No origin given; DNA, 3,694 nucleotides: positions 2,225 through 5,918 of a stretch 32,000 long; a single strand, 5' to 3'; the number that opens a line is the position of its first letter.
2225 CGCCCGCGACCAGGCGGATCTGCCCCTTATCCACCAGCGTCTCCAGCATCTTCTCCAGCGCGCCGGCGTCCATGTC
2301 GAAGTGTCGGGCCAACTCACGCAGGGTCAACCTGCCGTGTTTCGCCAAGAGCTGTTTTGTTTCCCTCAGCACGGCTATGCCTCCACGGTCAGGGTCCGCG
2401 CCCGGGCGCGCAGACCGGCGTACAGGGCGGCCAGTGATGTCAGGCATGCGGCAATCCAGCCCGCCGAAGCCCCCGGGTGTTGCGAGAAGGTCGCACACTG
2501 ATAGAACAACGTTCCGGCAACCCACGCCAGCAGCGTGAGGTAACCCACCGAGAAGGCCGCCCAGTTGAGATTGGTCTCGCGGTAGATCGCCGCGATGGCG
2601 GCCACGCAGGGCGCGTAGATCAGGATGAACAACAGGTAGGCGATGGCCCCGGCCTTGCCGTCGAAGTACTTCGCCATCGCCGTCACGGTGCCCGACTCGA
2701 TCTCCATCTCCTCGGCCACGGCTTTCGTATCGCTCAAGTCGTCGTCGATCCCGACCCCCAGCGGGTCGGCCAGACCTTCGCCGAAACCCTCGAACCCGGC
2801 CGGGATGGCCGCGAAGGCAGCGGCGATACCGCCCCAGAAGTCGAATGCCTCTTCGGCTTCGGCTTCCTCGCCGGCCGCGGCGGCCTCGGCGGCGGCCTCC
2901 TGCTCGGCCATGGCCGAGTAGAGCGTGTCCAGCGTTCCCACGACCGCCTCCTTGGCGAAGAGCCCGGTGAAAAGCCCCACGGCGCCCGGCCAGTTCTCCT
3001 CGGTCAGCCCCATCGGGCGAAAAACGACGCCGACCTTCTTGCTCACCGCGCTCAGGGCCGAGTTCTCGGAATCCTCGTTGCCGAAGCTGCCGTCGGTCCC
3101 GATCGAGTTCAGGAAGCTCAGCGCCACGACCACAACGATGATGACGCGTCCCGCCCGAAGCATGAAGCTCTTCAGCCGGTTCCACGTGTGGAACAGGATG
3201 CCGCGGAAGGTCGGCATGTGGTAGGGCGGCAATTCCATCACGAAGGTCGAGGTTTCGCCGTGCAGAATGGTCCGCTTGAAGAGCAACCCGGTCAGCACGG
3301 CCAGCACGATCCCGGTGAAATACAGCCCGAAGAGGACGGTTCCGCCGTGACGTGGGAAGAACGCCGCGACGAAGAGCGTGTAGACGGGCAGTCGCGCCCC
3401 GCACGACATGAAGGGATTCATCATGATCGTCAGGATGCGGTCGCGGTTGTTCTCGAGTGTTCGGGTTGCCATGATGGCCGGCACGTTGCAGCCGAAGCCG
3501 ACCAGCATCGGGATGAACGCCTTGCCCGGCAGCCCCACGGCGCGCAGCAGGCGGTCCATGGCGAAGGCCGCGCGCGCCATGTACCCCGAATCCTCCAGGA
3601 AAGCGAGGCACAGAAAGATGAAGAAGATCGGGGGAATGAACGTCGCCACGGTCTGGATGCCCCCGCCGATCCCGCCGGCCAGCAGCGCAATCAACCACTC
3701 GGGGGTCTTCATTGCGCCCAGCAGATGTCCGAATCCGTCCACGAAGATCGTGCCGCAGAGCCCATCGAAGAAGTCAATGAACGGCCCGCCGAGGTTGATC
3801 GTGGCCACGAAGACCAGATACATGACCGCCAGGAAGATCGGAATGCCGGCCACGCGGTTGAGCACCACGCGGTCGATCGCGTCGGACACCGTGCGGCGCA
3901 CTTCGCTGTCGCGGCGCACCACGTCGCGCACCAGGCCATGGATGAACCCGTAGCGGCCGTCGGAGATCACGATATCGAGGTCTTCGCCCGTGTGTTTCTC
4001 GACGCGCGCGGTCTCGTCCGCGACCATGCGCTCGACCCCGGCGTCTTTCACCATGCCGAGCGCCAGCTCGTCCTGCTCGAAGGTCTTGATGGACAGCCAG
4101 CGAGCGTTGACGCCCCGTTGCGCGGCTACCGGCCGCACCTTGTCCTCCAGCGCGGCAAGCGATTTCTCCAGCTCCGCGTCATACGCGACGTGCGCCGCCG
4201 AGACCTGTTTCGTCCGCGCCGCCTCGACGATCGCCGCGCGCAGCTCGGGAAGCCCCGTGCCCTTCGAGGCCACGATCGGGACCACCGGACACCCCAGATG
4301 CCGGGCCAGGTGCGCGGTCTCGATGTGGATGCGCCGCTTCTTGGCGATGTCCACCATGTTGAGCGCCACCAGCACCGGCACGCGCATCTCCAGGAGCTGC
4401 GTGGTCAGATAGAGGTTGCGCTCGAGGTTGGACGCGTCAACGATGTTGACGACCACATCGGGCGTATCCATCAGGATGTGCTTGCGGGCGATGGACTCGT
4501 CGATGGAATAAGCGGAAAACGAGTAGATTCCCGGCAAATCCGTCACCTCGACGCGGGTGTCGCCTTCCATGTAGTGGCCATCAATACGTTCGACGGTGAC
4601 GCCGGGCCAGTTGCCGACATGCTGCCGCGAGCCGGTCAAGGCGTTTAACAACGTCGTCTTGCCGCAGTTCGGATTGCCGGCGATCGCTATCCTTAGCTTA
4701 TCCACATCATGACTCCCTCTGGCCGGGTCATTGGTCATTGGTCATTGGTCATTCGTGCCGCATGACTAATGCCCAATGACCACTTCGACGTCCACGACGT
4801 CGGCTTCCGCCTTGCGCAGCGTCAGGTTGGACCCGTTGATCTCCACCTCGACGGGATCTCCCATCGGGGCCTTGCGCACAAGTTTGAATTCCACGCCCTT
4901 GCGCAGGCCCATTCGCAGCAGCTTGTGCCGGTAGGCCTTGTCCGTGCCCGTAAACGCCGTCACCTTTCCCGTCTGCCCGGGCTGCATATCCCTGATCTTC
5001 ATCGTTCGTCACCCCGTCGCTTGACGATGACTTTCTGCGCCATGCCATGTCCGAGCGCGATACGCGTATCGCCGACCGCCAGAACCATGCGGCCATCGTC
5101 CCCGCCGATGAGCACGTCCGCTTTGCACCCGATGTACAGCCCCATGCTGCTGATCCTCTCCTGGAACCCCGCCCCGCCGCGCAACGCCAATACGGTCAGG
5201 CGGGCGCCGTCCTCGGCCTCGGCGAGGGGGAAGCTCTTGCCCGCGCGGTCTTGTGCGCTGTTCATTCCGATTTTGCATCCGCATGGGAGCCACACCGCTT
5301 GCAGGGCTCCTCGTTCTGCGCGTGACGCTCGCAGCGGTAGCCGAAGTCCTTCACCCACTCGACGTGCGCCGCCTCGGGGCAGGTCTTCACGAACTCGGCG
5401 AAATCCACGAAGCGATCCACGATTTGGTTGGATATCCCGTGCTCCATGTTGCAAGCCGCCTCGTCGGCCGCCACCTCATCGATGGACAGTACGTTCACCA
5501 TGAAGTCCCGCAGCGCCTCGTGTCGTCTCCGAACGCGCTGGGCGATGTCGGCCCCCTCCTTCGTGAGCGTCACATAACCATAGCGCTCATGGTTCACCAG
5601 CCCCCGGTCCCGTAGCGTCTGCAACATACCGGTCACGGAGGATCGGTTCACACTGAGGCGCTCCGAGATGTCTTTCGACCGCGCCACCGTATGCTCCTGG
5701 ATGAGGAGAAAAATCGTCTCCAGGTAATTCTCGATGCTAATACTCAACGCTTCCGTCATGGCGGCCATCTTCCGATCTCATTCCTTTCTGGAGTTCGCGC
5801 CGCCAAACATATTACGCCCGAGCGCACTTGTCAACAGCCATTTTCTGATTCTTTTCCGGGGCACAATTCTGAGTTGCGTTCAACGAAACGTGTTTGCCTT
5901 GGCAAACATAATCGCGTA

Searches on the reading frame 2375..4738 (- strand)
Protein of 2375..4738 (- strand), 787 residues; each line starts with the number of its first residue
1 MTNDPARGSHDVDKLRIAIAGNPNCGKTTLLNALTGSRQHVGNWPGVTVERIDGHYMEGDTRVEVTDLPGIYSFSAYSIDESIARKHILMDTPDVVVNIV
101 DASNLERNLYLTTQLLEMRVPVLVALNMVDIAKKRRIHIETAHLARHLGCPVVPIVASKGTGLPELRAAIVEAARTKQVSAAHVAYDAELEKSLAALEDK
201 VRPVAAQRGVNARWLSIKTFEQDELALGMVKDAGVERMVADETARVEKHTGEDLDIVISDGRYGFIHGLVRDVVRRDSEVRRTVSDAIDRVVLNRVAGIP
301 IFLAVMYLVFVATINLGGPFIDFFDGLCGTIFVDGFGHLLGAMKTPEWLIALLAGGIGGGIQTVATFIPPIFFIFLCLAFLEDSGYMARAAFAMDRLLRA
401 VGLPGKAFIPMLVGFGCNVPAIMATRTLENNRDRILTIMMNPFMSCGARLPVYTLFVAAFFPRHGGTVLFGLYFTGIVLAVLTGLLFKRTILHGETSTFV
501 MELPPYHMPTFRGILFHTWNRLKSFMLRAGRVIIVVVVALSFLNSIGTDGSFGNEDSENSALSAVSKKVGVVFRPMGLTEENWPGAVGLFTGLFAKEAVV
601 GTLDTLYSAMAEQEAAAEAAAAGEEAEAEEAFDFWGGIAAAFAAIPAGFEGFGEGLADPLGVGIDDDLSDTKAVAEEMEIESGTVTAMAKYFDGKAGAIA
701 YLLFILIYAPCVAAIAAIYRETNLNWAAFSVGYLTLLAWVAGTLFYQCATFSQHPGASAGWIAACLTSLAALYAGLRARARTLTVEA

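Call 8: search_protein_families(library=pfam, proteins=[window:2375-4738:-])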
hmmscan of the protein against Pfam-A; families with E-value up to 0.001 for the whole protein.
window:2375-4738:- (787 aa): 6 families
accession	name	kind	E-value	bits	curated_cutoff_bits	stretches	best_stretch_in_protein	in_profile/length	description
PF02421.24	FeoB_N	-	2.5e-65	219.2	27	1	16-170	2-156/156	Ferrous iron transport protein B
PF07670.19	Gate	-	1.2e-43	148.2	29.6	2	366-459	3-103/104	Nucleoside recognition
PF07664.17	FeoB_C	-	7.5e-24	83.7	26.6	1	469-521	1-54/54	Ferrous iron transport protein B C terminus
PF17910.6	FeoB_Cyto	-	9.6e-21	74.5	23.4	1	186-275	1-90/90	FeoB cytosolic helical domain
PF01926.29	MMR_HSR1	-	5.8e-20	71.9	21.9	1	16-127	1-112/113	50S ribosome-binding GTPase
PF00009.33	GTP_EFTU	-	2.5e-05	24.4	26.5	0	17-173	6-185/188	Elongation factor Tu GTP binding domain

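Call 20: find_related_loci(query=window:2375-4705:-, collection=genome_contigs, flank=3000)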
Query window:2375-4705:- (776 aa) in genome_contigs; peptide patterns used: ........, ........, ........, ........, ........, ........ (x = any residue, [..] = any of these).
285 stretches matched a pattern; 269 encode a relative of the query (tblastn E <= 1e-3); the best 80 are kept; 80 distinct loci.
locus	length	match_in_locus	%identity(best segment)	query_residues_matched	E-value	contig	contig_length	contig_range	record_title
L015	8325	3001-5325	84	1-776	0e+0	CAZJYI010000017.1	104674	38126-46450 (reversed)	MAG TPA_asm: uncultured Victivallales bacterium isolate binchicken_co97_160 genome assembly, contig: NODE_515_length_104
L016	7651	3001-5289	71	1-769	0e+0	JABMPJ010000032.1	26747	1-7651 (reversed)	MAG: Lentisphaerae bacterium isolate bin.508 k141_1018311, whole genome shotgun sequence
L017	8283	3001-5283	69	1-770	0e+0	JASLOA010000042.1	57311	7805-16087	MAG: Kiritimatiellia bacterium isolate Arabian11_MAG_24 c_000001361902, whole genome shotgun sequence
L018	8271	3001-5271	69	1-766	0e+0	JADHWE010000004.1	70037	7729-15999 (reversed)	MAG: Kiritimatiellae bacterium isolate BS750m-G19 BS-750m-C193, whole genome shotgun sequence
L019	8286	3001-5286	69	1-768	0e+0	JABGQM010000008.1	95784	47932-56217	MAG: Verrucomicrobia bacterium isolate co234_bin56 co234_bin56_Ctg8, whole genome shotgun sequence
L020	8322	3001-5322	74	1-776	0e+0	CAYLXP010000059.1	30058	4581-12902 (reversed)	MAG TPA_asm: uncultured Victivallales bacterium isolate SRP200020_co4_239 genome assembly, contig: NODE_1592_length_3005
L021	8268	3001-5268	63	3-771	0e+0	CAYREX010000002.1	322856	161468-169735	MAG TPA_asm: uncultured bacterium isolate SRP332253_co2_139 genome assembly, contig: NODE_5_length_322856_cov_10.408670,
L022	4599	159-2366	62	1-751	0e+0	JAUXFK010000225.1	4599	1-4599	MAG: Deltaproteobacteria bacterium isolate CSMAG_2901 CSMAG_2901_k117_4852422_length_4599_cov_17.0000, whole genome shot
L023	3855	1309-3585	59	1-770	0e+0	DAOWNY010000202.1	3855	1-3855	MAG TPA_asm: Deltaproteobacteria bacterium isolate CSMAG_3040 CSMAG_3040_k141_988016_length_3855_cov_293.3998, whole gen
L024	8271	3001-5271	59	1-769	0e+0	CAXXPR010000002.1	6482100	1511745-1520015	MAG: Desulfatiglandales bacterium isolate a8f5a47d-4dac-4919-b032-e1fff6f47f18 genome assembly, contig: contig_2, whole 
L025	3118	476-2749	60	1-767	0e+0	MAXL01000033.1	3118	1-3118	MAG: Desulfobacterales bacterium S5133MH16 k99_1124722, whole genome shotgun sequence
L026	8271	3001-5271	59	1-770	0e+0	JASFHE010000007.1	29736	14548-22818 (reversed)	MAG: Desulfobacteraceae bacterium isolate D0608M12metaG_Bin_560 D0608M12metaG_FD_scaffold_66_c1, whole genome shotgun se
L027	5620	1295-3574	58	1-772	0e+0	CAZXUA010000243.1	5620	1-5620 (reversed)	MAG TPA_asm: uncultured Desulfatiglans sp. isolate binchicken_co43_301 genome assembly, contig: NODE_24949_length_5620_c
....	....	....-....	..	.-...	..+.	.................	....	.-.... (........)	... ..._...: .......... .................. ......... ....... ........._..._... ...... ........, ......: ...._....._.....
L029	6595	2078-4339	58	4-766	0e+0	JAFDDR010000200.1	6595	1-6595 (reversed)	MAG: Deltaproteobacteria bacterium isolate Meg19_1012_Bin_18 Meg19_1012_Bin_18_scaffold_69734, whole genome shotgun sequ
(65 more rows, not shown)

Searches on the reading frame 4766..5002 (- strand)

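Call 8: search_protein_families(library=pfam, proteins=[window:4766-5002:-])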
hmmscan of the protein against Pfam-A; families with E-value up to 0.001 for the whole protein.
window:4766-5002:- (78 aa): 1 family
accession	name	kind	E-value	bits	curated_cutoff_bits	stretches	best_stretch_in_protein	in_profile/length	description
PF04023.20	FeoA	-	1.2e-21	77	23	1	1-73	1-73/74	FeoA domain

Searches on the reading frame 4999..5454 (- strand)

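Call 8: search_protein_families(library=pfam, proteins=[window:4999-5454:-])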
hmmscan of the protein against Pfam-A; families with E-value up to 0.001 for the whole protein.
window:4999-5454:- (151 aa): 1 family
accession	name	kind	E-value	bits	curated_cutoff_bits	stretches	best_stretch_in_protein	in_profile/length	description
PF04023.20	FeoA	-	2.8e-11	43.8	23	1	76-145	2-73/74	FeoA domain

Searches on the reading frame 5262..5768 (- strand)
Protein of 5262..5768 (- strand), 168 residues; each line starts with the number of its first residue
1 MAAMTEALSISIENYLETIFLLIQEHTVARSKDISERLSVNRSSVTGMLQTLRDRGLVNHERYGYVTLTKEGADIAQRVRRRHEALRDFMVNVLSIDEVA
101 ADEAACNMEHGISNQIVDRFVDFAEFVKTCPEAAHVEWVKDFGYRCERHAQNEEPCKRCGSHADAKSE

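Call 8: search_protein_families(library=pfam, proteins=[window:5262-5768:-])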
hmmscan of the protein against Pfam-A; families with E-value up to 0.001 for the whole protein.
window:5262-5768:- (168 aa): 9 families
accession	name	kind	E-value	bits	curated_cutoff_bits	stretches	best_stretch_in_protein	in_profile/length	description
PF02742.21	Fe_dep_repr_C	-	2.3e-18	66.4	27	1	69-132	1-64/70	Iron dependent repressor, metal binding and dimerisation domain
PF01325.25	Fe_dep_repress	-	4e-16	59.4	26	1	8-64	2-58/60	Iron dependent repressor, N-terminal DNA binding domain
PF25213.1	HVO_A0261_N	-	7.1e-06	26.3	35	1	27-85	23-80/86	HVO_A0261 N-terminal domain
PF09339.16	HTH_IclR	-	1.3e-05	25.3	22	1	25-59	14-49/52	IclR helix-turn-helix domain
PF01978.25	TrmB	-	2e-05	24.8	25.6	1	25-62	19-56/68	Sugar-specific transcriptional regulator TrmB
PF01047.28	MarR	-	2.2e-05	24.7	24.6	1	22-60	11-49/59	MarR family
PF12802.13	MarR_2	-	0.00018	22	27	1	29-60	21-52/61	MarR family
PF02082.26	Rrf2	-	0.00038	21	30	1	24-75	18-72/132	Iron-dependent Transcriptional regulator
PF13545.12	HTH_Crp_2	-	0.00082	19.7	27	0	32-69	26-62/70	Crp-like helix-turn-helix domain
